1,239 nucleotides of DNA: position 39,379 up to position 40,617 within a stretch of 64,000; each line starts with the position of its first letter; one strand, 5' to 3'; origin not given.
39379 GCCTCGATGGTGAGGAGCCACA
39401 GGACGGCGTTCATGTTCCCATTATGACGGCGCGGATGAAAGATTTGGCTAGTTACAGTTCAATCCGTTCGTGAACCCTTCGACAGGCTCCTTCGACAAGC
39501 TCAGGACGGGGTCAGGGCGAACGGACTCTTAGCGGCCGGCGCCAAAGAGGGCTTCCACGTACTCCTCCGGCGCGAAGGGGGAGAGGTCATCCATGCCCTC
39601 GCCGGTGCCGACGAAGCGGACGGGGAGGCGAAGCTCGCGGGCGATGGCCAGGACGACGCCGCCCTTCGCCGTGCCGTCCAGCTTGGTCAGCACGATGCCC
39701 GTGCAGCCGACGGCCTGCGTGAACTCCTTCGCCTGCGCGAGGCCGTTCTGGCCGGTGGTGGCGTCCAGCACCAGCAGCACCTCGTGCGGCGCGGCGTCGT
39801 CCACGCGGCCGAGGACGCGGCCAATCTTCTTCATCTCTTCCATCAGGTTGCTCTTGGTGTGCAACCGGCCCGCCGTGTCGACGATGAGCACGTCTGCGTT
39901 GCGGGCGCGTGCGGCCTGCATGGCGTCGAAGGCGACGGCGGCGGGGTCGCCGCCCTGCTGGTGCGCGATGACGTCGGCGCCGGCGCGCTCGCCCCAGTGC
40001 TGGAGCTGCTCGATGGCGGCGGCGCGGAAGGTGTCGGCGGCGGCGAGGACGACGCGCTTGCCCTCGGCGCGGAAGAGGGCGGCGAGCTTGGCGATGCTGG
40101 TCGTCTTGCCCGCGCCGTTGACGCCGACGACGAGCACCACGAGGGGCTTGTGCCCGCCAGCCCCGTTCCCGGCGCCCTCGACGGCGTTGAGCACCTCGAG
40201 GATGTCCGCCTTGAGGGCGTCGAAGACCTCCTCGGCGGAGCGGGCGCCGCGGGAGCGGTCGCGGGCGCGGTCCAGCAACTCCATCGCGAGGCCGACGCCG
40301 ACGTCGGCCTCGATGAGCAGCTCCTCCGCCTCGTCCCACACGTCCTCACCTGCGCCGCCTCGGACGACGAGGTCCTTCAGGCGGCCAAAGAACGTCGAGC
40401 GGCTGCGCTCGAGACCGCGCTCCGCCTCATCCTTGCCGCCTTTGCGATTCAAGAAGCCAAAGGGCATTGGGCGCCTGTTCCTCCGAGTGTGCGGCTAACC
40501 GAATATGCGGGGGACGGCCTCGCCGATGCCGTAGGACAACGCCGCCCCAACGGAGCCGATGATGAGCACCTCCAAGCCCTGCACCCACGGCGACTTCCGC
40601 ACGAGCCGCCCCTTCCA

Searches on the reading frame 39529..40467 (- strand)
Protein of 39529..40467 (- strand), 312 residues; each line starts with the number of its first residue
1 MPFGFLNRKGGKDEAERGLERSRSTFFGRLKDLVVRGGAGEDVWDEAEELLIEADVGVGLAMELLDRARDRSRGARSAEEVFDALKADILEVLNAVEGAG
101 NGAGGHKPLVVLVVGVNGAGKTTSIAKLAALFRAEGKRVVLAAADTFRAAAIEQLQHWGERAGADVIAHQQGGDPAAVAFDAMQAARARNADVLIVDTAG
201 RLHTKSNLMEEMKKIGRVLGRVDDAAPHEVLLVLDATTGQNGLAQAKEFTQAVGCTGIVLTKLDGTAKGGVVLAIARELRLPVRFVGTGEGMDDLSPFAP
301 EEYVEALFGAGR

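Call 78: search_protein_families(library=pfam, proteins=[window:39529-40467:-], max_evalue=0.00001)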
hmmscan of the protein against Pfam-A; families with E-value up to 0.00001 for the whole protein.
window:39529-40467:- (312 aa): 5 families
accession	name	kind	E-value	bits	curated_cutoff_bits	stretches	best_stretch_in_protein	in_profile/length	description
PF00448.28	SRP54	-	3e-79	265.7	22.7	1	109-308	2-195/196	SRP54-type protein, GTPase domain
PF13604.12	AAA_30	-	4.8e-09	36.7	27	1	109-206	19-104/191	AAA domain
PF02881.24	SRP54_N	-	2.5e-07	31.3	22.4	1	28-86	3-72/75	SRP54-type protein, helical bundle domain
PF13401.12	AAA_22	-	4.2e-07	30.8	27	1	109-218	6-110/130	AAA domain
PF13191.12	AAA_16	-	4.1e-06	27.8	32.6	1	101-236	17-140/167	AAA ATPase domain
